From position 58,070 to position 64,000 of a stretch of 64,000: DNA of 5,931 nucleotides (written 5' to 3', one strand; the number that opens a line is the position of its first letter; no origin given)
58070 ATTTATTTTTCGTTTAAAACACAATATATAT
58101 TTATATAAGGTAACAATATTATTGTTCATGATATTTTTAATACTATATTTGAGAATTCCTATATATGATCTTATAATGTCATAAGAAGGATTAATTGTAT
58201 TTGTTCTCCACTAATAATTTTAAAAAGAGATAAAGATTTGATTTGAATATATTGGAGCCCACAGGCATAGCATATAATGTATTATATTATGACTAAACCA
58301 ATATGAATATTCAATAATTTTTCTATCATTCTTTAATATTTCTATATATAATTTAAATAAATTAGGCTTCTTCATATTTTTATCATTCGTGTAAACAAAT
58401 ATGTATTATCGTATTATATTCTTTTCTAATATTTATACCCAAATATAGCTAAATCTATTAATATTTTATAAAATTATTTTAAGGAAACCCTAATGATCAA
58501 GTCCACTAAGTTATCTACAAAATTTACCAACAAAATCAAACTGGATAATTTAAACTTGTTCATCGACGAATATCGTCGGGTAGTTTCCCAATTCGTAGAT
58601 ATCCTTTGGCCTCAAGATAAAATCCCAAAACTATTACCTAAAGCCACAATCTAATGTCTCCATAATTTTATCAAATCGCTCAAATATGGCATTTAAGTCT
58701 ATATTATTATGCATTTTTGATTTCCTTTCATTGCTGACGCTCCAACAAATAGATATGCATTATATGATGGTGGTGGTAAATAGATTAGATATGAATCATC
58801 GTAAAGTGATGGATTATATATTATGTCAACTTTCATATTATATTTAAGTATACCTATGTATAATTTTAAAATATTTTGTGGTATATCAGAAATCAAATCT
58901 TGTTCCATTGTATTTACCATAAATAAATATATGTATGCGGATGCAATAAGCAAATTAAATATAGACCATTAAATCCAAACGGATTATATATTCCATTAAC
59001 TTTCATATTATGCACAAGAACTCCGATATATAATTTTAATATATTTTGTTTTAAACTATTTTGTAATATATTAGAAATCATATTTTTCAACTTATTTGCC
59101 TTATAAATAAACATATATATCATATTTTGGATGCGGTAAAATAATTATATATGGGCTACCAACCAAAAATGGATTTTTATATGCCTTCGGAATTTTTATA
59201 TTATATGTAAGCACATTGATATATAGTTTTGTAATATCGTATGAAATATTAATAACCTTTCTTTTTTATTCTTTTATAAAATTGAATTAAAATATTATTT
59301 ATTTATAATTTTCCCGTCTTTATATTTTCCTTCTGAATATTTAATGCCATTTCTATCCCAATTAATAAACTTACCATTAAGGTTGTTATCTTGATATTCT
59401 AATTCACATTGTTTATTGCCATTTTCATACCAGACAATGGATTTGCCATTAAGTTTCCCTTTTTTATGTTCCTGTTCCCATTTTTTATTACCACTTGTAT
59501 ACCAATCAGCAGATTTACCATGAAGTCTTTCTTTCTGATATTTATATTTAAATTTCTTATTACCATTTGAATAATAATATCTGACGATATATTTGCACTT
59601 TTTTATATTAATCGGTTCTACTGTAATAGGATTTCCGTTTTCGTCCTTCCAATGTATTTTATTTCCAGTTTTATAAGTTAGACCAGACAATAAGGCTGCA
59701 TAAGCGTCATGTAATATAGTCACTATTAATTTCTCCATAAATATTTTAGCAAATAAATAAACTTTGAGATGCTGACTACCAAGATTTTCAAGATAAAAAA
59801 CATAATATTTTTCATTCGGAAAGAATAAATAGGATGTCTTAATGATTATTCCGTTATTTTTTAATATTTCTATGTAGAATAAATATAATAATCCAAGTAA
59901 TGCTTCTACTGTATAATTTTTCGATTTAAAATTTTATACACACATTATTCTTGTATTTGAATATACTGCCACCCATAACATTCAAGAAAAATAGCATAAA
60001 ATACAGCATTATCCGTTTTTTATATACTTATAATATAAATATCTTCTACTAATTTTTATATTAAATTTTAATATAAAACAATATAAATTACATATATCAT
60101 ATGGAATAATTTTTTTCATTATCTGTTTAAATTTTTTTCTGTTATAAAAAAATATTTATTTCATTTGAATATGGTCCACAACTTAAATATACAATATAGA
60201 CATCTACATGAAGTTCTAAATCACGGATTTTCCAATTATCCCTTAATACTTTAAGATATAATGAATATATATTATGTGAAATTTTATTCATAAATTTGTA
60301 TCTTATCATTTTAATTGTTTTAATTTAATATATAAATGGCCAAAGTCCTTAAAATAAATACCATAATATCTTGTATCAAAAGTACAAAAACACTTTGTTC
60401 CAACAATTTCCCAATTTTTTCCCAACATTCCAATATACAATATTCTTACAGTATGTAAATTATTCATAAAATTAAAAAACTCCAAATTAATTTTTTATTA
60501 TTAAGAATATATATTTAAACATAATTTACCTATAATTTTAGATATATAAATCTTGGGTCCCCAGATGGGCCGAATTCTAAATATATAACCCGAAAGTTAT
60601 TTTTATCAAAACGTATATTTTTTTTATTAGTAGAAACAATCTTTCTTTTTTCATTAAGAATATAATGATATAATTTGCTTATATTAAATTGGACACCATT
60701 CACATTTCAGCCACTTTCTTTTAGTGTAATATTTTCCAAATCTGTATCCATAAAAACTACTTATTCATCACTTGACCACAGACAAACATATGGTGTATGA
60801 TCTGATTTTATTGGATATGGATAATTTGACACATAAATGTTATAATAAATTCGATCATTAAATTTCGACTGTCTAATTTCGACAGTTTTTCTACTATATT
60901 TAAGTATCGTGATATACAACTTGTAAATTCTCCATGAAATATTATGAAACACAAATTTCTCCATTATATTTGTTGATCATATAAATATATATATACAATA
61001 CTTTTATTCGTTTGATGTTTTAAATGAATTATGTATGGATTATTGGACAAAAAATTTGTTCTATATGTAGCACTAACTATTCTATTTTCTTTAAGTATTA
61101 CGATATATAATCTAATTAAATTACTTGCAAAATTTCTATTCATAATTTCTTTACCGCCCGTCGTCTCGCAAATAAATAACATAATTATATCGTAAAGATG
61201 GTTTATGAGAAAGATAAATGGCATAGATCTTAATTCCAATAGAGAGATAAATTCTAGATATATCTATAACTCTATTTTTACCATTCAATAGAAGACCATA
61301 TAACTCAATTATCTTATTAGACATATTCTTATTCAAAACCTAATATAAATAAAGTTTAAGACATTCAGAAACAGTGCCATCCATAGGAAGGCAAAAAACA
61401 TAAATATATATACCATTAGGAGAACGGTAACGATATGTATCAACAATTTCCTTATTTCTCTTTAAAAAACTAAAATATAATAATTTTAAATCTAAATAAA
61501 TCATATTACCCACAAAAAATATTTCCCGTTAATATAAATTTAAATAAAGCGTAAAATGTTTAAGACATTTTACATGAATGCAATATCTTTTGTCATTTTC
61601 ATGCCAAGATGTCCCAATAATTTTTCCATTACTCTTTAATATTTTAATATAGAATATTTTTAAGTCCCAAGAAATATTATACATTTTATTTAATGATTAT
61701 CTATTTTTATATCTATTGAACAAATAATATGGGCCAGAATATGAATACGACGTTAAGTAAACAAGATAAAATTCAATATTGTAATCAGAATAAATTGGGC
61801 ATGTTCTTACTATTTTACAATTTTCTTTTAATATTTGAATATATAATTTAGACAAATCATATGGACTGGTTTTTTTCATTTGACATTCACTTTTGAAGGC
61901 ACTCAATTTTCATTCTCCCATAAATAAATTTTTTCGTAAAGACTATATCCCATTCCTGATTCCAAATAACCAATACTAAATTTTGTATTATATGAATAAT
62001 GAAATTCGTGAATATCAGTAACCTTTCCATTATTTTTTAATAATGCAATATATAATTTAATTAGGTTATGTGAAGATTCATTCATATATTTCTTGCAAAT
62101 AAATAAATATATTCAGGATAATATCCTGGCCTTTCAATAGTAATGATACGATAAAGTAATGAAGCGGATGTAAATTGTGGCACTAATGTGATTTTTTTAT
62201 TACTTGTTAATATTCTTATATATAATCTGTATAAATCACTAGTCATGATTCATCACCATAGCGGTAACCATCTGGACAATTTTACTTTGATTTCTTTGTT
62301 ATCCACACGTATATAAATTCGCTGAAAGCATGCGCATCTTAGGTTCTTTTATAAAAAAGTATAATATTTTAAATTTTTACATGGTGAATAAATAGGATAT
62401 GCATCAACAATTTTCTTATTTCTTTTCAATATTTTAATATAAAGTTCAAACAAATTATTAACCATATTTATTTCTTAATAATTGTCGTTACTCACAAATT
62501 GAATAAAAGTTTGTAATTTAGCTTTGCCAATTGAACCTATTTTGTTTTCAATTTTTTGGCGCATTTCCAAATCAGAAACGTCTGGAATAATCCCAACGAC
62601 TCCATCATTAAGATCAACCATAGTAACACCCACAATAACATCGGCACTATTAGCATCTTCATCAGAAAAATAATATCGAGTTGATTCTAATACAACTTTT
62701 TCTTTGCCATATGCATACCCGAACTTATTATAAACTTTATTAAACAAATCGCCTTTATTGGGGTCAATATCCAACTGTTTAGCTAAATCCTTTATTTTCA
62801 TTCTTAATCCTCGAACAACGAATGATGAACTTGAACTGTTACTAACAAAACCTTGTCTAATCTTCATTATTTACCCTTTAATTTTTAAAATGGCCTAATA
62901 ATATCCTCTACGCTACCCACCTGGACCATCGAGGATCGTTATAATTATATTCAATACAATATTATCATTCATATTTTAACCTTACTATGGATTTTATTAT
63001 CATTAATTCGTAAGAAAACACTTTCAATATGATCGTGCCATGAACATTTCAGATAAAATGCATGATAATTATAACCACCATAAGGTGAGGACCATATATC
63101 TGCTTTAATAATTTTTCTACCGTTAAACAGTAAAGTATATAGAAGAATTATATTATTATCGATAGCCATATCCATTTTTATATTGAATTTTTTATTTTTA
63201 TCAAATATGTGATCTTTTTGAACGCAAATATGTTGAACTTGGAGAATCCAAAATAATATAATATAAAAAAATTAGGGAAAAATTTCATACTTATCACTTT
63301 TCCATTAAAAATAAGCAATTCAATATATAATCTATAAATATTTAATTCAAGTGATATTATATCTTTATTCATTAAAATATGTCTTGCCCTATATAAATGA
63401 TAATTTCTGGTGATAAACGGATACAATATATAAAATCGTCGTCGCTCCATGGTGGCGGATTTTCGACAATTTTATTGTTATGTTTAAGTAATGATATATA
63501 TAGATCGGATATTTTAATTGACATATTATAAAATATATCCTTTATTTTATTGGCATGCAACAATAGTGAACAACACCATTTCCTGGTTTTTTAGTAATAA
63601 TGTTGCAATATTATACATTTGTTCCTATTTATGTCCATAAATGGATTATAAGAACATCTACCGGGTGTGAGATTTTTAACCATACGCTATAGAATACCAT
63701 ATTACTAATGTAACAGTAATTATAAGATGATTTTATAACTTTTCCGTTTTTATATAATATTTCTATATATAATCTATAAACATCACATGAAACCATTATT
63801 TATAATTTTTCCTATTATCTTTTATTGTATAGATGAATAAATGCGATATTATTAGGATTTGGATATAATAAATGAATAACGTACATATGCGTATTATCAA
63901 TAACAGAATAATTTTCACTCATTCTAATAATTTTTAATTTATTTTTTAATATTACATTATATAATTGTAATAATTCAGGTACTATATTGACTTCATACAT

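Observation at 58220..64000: Array B: more than 20 tandem micro-genes with two hypervariable loops, continuing past the window edge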

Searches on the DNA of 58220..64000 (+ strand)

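Call 8: search_dna_similar(query=window:58220-64000:+, collection=phages, mode=distant, max_rows=15)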
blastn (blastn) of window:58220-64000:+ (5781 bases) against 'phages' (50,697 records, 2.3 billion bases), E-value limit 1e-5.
No match.

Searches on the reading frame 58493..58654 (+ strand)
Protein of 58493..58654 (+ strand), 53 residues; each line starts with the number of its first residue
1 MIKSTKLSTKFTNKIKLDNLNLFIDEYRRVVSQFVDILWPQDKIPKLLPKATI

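Call 95: search_protein_families(library=pfam, proteins=[window:58493-58654:+], max_evalue=0.01)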
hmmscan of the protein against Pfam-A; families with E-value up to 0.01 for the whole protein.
window:58493-58654:+ (53 aa): 0 families

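Call 96: search_protein_families(library=ncbifam, proteins=[window:58493-58654:+], max_evalue=0.01)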
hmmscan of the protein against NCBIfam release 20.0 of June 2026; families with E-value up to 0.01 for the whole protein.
window:58493-58654:+ (53 aa): 0 families

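Call 120: search_dna_similar(query=window:58493-58654:+, collection=phages, mode=protein, max_rows=8, max_evalue=0.001)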
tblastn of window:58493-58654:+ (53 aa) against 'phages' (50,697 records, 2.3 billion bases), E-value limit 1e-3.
No match.

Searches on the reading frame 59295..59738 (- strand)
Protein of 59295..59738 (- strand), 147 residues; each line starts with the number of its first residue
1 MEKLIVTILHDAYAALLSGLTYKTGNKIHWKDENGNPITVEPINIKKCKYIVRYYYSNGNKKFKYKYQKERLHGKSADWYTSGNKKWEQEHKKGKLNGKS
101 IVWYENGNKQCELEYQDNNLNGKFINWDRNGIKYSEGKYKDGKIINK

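Call 10: search_protein_families(library=pfam, proteins=[window:59295-59738:-], max_evalue=1)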
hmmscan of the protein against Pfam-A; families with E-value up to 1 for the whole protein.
window:59295-59738:- (147 aa): 2 families
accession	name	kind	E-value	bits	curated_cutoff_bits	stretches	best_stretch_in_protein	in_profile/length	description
PF07661.19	MORN_2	-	9.7e-05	22.6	29.6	1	96-117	1-22/22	MORN repeat variant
PF22673.2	MCP-like_PDC_1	-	0.19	12.6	27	1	34-86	16-66/113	Methyl-accepting chemotaxis protein-like, first PDC sensor domain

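Call 24: find_related_loci(query=window:59295-59738:-, collection=viral_contigs, flank=10000)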
Query window:59295-59738:- (147 aa) in viral_contigs; peptide patterns used: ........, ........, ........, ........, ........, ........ (x = any residue, [..] = any of these).
12 stretches matched a pattern; 2 encode a relative of the query (tblastn E <= 1e-3); 2 distinct loci.
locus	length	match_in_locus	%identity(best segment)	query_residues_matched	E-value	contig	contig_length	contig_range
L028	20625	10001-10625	45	45-145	7e-16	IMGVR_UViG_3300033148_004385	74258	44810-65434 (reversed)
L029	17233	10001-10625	45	45-145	7e-16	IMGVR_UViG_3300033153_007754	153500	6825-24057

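Call 96: search_protein_families(library=ncbifam, proteins=[window:59295-59738:-], max_evalue=0.01)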
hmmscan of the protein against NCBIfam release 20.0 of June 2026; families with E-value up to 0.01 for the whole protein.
window:59295-59738:- (147 aa): 0 families
